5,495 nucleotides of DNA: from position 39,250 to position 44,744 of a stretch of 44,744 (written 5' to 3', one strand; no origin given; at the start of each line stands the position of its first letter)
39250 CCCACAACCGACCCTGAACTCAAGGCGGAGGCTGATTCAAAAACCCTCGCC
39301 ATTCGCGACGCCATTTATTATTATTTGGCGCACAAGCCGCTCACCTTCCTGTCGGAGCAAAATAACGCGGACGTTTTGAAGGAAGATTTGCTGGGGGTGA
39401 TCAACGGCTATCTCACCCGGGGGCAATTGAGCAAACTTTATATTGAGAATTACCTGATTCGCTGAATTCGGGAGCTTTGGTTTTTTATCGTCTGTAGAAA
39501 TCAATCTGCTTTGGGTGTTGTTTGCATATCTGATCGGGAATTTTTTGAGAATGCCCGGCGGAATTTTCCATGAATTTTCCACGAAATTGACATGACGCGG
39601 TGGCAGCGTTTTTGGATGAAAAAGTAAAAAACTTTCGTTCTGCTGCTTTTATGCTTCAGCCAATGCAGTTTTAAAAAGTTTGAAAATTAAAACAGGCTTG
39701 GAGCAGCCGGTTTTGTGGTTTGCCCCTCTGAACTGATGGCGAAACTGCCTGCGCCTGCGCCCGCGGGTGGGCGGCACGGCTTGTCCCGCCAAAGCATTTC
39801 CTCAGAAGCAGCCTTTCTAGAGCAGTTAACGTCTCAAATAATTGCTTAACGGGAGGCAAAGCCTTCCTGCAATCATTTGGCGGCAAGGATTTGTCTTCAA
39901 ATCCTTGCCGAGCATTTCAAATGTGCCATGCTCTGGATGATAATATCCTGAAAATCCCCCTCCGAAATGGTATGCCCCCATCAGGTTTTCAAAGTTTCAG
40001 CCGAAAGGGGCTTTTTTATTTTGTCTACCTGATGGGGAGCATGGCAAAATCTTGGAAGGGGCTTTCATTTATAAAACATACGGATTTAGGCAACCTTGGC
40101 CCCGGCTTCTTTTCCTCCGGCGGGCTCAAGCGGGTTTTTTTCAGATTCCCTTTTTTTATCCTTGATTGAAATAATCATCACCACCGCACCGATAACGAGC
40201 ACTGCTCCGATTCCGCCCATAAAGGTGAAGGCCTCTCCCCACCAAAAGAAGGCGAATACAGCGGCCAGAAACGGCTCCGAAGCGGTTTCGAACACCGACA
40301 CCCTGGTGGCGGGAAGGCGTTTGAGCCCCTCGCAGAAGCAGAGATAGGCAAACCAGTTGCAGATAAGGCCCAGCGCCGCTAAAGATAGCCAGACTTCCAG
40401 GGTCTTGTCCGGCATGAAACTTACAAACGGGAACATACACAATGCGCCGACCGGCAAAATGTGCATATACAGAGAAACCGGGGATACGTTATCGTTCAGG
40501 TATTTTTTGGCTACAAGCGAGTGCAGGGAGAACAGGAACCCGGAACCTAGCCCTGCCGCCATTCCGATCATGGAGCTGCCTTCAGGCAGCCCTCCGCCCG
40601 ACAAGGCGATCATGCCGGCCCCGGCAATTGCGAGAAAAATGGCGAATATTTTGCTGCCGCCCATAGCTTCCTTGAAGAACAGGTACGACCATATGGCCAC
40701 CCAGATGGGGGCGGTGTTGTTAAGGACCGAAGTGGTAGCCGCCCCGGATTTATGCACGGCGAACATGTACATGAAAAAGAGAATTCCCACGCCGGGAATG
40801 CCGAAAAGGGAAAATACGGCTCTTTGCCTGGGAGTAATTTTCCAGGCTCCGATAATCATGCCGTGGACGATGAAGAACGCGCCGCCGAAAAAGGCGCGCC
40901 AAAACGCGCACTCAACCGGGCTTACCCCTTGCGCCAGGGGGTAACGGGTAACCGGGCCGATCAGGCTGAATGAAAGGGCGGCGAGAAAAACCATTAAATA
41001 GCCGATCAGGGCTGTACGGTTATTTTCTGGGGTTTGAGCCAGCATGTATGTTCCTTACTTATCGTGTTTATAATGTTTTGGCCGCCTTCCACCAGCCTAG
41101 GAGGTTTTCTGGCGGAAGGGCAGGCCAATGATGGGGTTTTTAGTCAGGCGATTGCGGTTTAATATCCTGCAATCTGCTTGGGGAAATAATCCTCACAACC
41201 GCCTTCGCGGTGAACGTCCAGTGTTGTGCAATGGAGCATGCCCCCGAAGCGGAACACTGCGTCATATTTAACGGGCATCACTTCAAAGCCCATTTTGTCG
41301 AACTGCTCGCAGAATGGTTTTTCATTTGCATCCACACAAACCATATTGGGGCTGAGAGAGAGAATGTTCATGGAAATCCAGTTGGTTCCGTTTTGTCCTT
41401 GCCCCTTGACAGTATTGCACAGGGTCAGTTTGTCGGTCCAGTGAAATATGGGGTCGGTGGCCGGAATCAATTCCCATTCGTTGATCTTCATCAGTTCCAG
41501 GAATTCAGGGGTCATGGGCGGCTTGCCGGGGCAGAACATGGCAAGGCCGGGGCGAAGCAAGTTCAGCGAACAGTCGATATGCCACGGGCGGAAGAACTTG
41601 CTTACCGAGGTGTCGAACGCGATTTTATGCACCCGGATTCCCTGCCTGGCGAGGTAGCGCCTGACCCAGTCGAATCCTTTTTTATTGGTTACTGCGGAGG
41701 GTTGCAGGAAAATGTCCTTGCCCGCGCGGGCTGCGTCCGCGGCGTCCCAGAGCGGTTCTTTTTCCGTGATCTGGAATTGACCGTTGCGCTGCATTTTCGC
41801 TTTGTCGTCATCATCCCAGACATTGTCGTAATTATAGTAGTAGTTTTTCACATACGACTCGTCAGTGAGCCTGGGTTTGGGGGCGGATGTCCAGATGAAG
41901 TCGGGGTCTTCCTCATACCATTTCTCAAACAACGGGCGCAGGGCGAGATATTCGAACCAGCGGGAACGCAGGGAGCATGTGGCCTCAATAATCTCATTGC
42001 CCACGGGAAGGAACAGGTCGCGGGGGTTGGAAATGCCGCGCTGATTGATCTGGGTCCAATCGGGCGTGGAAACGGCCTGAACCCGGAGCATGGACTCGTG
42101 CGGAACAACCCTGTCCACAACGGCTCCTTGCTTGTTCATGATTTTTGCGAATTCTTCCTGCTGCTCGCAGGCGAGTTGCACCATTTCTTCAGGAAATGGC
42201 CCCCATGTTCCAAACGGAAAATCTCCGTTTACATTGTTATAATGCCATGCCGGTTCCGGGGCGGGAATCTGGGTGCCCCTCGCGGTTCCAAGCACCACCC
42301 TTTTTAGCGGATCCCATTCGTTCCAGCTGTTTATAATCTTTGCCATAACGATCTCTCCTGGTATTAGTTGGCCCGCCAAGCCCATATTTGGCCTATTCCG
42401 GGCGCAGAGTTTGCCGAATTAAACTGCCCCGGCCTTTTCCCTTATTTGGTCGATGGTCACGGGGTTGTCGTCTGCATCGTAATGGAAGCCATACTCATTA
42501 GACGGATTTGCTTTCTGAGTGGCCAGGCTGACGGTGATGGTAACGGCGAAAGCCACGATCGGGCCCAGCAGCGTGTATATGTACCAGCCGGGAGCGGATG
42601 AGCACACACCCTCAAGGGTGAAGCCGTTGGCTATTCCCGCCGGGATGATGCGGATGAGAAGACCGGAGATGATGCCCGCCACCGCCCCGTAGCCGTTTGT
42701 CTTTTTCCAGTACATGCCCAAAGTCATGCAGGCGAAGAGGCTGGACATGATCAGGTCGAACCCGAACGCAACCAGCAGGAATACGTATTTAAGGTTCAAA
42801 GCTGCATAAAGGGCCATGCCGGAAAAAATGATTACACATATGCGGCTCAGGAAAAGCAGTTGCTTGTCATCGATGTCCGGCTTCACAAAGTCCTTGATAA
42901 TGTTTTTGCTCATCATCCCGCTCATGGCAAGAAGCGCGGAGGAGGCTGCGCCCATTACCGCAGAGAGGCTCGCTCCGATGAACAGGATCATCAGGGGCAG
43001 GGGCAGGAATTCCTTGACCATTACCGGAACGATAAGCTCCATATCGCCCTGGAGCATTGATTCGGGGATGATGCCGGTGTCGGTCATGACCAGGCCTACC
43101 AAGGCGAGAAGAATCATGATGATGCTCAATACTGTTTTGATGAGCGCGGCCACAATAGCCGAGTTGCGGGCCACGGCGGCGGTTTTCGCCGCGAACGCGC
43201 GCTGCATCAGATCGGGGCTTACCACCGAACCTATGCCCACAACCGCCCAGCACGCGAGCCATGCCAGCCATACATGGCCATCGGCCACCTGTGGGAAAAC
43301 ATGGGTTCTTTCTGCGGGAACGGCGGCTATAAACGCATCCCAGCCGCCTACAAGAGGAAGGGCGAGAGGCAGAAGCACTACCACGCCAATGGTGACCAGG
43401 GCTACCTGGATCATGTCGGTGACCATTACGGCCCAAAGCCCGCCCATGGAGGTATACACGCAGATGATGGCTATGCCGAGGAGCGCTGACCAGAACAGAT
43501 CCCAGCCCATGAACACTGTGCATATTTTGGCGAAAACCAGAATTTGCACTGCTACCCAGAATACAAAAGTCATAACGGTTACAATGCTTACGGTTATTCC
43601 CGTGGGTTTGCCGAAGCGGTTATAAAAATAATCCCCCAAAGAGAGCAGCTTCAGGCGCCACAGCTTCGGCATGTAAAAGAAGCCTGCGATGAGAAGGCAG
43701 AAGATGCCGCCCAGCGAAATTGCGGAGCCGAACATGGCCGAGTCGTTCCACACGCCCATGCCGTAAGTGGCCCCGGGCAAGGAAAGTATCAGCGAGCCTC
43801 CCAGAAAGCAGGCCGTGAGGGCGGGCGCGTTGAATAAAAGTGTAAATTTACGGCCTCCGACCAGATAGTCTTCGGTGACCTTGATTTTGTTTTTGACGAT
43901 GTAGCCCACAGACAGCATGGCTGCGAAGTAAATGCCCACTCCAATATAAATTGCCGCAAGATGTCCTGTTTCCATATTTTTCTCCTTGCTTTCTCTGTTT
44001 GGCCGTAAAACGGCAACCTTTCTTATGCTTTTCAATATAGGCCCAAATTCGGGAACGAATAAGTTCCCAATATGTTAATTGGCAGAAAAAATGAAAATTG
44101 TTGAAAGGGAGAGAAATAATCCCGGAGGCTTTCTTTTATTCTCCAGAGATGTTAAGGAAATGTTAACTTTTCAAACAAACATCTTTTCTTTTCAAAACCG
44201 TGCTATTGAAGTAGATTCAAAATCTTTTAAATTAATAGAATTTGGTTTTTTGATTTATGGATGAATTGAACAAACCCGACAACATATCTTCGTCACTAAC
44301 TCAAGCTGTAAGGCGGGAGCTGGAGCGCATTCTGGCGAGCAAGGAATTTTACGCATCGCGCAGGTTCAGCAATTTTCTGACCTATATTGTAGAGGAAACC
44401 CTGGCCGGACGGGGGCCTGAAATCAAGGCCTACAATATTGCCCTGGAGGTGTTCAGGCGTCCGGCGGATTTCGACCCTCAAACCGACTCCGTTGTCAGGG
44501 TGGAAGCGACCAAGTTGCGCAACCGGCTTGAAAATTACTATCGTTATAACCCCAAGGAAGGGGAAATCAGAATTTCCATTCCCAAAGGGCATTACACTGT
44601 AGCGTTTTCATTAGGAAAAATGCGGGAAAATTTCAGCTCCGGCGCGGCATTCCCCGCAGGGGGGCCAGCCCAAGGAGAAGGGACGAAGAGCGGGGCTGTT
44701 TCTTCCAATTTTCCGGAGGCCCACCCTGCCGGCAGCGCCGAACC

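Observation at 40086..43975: Second, permuted copy of the amidinotransferase-symporter module (cassette B) with an adjacent EamA transporter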

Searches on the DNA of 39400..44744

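Call 57: search_rna_families(source=window, start=39400, end=44744, threshold=evalue, max_evalue=1)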
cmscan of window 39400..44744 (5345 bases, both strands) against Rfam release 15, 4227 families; matches with E-value up to 1: 1.
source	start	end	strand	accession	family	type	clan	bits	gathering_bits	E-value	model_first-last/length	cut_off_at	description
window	41154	41202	-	RF00149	snoZ103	Gene; snRNA; snoRNA; CD-box;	-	23.2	44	0.48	1-100/100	no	Small nucleolar RNA Z103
